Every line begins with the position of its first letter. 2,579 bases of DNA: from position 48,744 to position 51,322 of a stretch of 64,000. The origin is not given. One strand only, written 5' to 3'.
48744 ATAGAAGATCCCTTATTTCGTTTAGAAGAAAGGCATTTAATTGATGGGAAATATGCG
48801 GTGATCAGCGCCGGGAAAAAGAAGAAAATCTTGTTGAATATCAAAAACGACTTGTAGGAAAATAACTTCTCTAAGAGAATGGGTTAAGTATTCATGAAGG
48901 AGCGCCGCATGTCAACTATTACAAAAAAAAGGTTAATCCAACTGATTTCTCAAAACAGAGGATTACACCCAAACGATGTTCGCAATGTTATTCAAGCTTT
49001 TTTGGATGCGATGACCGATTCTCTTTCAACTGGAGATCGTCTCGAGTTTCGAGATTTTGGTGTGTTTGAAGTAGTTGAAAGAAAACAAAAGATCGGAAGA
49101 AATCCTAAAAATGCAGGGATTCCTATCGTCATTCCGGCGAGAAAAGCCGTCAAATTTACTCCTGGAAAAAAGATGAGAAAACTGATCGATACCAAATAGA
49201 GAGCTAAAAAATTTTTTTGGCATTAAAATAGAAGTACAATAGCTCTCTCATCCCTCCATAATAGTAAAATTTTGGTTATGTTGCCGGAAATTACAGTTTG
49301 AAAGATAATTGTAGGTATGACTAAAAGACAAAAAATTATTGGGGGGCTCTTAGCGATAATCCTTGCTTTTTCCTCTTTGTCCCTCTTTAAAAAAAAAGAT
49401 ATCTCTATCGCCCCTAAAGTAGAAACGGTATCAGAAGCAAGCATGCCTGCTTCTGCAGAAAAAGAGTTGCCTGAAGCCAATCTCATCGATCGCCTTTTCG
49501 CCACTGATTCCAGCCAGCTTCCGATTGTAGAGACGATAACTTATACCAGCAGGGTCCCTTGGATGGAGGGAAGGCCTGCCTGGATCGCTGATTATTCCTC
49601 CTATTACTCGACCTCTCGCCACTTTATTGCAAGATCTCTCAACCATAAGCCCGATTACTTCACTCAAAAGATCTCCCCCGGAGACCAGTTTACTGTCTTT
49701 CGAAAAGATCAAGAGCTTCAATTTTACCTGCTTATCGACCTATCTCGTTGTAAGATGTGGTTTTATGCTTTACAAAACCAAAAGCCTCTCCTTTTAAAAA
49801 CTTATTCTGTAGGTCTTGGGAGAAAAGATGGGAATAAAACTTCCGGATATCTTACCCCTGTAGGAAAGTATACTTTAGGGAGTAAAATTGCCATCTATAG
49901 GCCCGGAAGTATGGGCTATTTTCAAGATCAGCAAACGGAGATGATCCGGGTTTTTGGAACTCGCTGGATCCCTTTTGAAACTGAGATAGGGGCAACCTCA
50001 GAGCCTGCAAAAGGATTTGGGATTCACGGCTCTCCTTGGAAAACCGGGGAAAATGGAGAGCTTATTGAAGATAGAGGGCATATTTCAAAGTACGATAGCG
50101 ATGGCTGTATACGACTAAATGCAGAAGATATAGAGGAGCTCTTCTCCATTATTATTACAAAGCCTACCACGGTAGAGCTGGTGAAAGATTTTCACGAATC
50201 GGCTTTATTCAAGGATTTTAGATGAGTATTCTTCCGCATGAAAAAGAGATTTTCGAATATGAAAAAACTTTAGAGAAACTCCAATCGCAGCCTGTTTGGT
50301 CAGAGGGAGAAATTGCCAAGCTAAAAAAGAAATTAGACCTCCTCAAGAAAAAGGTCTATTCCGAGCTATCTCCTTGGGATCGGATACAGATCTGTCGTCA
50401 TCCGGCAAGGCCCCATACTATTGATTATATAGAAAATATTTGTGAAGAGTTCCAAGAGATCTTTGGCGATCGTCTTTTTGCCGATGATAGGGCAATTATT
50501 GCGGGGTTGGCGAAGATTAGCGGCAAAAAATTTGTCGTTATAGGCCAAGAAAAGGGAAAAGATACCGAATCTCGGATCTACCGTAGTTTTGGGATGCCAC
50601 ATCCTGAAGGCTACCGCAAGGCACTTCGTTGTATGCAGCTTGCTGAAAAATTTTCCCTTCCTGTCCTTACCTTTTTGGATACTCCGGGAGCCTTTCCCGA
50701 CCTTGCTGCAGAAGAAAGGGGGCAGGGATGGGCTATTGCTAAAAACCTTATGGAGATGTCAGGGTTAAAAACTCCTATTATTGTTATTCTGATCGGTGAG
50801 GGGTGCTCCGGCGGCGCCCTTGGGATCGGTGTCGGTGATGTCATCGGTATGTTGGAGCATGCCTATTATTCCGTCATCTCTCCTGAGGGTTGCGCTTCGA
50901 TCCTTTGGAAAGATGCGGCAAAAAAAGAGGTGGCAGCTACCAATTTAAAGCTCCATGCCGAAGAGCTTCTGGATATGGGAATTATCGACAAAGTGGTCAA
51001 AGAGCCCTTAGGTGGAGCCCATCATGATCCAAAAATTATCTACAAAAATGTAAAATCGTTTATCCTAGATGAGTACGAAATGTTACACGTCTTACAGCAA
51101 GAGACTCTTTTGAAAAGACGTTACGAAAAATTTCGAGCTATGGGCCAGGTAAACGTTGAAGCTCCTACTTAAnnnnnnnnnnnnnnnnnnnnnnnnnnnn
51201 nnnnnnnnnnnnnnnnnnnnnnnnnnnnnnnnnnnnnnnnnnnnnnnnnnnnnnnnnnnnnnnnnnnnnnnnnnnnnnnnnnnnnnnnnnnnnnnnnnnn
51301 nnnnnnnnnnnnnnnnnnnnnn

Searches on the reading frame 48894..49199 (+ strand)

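Call 20: search_protein_families(library=pfam, proteins=[window:48894-49199:+], max_evalue=0.0001)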
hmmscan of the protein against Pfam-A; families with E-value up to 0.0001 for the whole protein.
window:48894-49199:+ (101 aa): 2 families
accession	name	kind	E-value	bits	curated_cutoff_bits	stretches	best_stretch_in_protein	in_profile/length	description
PF00216.26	Bac_DNA_binding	-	6.1e-27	94.2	22.4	1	10-98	2-89/90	Bacterial DNA-binding protein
PF18291.6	HU-HIG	-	1.6e-11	44.8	26.2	1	7-99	30-119/125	HU domain fused to wHTH, Ig, or Glycine-rich motif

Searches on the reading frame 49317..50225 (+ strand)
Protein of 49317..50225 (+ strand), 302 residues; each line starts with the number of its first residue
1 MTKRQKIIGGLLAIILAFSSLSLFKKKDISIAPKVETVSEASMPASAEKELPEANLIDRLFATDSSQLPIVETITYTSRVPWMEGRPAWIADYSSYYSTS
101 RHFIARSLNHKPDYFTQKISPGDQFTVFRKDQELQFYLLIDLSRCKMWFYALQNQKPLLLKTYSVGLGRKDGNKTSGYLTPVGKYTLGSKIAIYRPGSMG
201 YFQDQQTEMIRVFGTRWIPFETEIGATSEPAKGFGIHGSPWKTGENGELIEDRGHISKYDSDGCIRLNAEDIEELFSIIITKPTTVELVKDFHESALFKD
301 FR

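Call 20: search_protein_families(library=pfam, proteins=[window:49317-50225:+], max_evalue=0.0001)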
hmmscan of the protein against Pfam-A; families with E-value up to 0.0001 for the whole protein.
window:49317-50225:+ (302 aa): 1 family
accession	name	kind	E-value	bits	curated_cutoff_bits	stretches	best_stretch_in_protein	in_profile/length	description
PF03734.19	YkuD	-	3.5e-15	57.3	23.4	1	136-286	2-144/146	L,D-transpeptidase catalytic domain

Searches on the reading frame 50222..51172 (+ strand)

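Call 20: search_protein_families(library=pfam, proteins=[window:50222-51172:+], max_evalue=0.0001)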
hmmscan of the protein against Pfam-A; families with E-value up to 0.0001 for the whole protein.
window:50222-51172:+ (316 aa): 2 families
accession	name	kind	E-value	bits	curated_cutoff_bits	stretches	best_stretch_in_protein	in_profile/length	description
PF03255.19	ACCA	-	1.7e-134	448.3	23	1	4-308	2-310/310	Acetyl co-enzyme A carboxylase carboxyltransferase-like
PF01039.27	Carboxyl_trans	-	8.8e-16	58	22.3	1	90-239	282-427/493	Carboxyl transferase domain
